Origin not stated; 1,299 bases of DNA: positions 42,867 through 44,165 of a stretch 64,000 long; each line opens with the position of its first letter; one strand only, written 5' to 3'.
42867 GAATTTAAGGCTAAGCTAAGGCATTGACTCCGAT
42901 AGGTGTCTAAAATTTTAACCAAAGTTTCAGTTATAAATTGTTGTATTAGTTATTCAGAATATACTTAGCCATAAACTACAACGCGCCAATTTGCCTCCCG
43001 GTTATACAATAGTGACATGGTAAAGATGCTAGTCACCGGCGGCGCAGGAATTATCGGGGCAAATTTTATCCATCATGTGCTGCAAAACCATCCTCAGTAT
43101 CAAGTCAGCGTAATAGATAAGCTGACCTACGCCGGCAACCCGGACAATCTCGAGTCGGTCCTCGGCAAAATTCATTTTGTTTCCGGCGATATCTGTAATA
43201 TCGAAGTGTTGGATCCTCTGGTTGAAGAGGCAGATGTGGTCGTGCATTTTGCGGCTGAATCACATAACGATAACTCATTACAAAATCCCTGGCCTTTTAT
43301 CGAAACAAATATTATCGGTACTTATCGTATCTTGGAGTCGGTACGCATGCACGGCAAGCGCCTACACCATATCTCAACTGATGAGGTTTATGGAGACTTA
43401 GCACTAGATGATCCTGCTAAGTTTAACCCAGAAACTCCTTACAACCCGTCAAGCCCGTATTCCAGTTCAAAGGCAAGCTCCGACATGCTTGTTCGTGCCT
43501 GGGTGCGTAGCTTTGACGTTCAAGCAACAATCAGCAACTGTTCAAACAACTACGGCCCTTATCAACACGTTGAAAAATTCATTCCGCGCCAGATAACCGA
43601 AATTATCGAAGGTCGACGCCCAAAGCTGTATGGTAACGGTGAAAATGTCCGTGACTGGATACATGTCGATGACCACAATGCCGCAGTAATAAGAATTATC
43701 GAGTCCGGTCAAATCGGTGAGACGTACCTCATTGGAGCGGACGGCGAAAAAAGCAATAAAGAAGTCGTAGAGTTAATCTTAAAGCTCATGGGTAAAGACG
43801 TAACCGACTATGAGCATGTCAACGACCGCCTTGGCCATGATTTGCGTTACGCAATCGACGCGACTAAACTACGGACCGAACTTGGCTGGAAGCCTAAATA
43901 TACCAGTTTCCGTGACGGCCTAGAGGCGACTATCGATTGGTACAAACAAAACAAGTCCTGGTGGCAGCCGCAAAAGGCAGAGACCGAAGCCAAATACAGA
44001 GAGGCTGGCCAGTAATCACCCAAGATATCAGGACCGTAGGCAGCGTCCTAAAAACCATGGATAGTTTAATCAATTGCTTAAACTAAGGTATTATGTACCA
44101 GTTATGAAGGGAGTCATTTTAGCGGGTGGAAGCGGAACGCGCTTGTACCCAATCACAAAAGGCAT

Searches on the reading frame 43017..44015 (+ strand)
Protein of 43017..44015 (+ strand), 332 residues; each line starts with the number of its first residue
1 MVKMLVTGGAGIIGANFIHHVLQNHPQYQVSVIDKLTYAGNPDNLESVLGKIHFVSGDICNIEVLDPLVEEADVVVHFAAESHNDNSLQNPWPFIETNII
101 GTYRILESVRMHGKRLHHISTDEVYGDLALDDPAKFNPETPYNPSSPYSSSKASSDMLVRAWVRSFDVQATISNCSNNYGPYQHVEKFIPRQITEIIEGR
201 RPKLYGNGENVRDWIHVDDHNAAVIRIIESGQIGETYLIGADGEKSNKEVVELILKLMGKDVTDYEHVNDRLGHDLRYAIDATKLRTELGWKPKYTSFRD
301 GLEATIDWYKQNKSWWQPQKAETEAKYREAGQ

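Call 30: search_protein_families(library=pfam, proteins=[window:43017-44015:+], max_evalue=0.00001)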
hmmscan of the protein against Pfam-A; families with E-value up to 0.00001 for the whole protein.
window:43017-44015:+ (332 aa): 6 families
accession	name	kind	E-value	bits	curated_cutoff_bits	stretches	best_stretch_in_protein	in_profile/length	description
PF16363.11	GDP_Man_Dehyd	-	8.1e-72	242.9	27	1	5-303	1-330/332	GDP-mannose 4,6 dehydratase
PF01370.27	Epimerase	-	7.5e-61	206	20.9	1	4-240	1-240/240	NAD dependent epimerase/dehydratase family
PF01073.25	3Beta_HSD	-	1.9e-15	57.1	22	1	5-218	1-219/280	3-beta hydroxysteroid dehydrogenase/isomerase family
PF07993.18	NAD_binding_4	-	1.5e-12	47.7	20.1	1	6-177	1-206/258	Male sterility protein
PF02719.21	Polysacc_synt_2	-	1.2e-10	41.5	20.2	1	5-123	2-130/293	Polysaccharide biosynthesis protein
PF04321.23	RmlD_sub_bind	-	1.4e-10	41.1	27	1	3-163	2-140/287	RmlD substrate binding domain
